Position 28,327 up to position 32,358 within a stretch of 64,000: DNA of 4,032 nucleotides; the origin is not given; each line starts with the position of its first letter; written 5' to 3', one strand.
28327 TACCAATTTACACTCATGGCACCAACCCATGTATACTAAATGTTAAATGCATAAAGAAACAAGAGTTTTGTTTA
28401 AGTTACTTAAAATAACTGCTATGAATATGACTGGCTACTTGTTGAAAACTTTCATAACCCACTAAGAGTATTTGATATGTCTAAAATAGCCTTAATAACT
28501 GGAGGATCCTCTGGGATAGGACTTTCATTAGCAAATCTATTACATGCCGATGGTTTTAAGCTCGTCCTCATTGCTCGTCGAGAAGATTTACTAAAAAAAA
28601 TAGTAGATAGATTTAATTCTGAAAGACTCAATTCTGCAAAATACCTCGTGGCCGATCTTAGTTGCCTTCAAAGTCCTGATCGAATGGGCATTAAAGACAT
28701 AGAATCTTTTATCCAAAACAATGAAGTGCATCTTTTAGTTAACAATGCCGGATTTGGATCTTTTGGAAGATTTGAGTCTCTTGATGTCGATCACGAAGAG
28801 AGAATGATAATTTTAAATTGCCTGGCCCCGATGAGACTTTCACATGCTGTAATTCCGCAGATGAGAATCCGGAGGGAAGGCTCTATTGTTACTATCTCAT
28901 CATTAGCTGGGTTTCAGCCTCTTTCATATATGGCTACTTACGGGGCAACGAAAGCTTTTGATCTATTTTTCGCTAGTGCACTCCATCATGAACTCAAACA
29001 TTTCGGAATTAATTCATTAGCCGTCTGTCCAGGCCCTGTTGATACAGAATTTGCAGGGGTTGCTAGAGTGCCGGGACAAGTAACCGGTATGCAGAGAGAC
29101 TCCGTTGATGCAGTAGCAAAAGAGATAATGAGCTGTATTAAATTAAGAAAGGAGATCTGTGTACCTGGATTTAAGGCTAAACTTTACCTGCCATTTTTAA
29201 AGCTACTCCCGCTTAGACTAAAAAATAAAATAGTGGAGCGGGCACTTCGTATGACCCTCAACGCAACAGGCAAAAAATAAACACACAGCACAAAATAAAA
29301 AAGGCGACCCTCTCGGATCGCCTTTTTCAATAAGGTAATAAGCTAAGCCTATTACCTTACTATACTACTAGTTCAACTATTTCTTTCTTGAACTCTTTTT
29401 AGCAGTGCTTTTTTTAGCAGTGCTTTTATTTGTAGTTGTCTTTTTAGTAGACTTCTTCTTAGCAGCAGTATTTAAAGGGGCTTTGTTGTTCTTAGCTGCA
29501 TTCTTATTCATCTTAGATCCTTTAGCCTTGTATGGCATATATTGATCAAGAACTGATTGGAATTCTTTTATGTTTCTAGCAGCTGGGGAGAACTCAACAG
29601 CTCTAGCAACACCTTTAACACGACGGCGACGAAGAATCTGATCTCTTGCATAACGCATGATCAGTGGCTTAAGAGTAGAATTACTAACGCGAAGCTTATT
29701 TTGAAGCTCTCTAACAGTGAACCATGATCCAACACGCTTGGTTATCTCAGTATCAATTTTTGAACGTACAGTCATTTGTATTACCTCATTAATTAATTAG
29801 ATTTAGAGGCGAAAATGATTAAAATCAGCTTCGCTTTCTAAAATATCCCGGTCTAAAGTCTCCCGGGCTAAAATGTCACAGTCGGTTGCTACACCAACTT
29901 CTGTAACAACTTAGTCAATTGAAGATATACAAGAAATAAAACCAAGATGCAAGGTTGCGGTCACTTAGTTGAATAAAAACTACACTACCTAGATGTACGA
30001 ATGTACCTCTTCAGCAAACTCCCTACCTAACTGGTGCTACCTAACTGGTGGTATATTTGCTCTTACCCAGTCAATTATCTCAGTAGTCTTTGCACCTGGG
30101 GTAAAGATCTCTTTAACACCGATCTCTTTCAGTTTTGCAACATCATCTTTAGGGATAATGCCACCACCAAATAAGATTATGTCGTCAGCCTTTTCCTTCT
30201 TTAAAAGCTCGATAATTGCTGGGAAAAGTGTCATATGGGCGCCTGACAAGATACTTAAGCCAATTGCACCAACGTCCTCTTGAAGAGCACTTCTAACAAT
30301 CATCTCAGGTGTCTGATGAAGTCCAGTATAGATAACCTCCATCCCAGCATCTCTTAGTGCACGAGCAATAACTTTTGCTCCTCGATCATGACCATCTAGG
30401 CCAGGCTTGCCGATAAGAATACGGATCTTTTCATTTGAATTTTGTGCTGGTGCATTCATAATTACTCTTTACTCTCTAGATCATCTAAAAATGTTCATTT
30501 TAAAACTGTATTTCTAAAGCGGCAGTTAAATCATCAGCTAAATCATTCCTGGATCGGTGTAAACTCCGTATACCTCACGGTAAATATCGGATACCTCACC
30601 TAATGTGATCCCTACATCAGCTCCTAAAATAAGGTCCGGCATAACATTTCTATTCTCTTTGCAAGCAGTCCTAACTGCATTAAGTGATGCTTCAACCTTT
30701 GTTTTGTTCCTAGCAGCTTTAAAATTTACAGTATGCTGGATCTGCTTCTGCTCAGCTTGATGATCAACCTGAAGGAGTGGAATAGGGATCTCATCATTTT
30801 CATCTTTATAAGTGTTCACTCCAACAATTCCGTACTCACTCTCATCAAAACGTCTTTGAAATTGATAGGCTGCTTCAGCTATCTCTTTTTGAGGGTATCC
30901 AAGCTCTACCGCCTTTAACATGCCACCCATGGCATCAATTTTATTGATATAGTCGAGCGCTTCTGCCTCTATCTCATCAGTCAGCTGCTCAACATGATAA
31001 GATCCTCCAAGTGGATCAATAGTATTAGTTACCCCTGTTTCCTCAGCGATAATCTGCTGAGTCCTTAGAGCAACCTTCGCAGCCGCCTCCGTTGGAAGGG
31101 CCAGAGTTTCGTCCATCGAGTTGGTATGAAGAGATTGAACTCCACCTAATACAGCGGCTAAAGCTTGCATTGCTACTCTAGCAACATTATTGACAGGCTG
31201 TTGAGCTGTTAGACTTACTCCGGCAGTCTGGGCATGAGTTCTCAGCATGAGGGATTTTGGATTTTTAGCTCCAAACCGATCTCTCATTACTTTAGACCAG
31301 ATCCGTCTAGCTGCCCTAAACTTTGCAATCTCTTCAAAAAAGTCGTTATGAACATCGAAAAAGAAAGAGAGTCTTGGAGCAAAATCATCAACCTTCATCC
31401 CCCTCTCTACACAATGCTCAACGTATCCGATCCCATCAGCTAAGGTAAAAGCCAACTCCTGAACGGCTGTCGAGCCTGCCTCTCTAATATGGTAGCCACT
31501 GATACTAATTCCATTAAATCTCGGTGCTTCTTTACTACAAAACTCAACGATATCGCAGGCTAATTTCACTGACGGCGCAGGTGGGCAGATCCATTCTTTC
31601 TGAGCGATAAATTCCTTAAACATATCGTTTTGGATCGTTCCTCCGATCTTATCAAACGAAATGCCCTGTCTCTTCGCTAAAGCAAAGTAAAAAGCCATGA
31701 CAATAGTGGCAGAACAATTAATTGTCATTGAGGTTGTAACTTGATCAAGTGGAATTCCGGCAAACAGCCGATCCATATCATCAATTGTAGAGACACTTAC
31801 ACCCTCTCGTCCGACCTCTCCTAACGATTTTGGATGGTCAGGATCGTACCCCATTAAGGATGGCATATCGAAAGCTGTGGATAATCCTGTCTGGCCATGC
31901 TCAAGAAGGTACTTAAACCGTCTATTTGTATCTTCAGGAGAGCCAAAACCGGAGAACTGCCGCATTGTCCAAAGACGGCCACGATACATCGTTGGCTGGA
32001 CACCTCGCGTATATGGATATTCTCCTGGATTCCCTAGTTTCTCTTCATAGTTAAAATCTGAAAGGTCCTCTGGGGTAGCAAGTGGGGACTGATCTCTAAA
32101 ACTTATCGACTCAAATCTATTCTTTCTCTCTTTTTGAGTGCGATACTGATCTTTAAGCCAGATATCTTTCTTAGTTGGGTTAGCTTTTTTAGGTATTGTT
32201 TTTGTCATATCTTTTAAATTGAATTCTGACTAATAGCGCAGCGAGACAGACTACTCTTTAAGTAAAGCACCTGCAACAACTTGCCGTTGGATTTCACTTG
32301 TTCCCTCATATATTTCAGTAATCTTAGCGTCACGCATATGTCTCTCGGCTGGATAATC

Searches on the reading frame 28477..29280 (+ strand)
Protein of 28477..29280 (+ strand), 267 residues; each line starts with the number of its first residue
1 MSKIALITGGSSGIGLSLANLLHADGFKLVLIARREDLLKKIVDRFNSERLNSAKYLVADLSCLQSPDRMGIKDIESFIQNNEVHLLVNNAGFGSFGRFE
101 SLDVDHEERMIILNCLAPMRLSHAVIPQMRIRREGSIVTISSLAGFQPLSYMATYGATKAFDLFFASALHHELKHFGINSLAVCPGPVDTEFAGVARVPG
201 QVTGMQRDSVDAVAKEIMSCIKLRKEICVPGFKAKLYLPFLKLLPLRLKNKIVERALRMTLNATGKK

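Call 55: search_protein_families(library=pfam, proteins=[window:28477-29280:+], max_evalue=0.0001)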
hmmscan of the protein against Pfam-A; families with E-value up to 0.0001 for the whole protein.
window:28477-29280:+ (267 aa): 3 families
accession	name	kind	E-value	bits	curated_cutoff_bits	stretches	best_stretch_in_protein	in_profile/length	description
PF00106.31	adh_short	-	4.6e-41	140.9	26.6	1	3-193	1-187/195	short chain dehydrogenase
PF13561.12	adh_short_C2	-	2.2e-22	80.3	27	1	12-194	6-182/236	Enoyl-(Acyl carrier protein) reductase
PF08659.16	KR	-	1.7e-05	25.2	22.6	1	6-166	4-160/180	KR domain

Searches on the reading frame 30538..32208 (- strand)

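Call 54: search_protein_families(library=pfam, proteins=[window:30538-32208:-], max_evalue=0.00001)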
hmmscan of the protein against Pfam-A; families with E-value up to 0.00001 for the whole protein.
window:30538-32208:- (556 aa): 1 family
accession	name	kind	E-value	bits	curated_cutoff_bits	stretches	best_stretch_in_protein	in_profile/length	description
PF01642.28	MM_CoA_mutase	-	6e-217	721.7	22.1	1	42-548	10-512/512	Methylmalonyl-CoA mutase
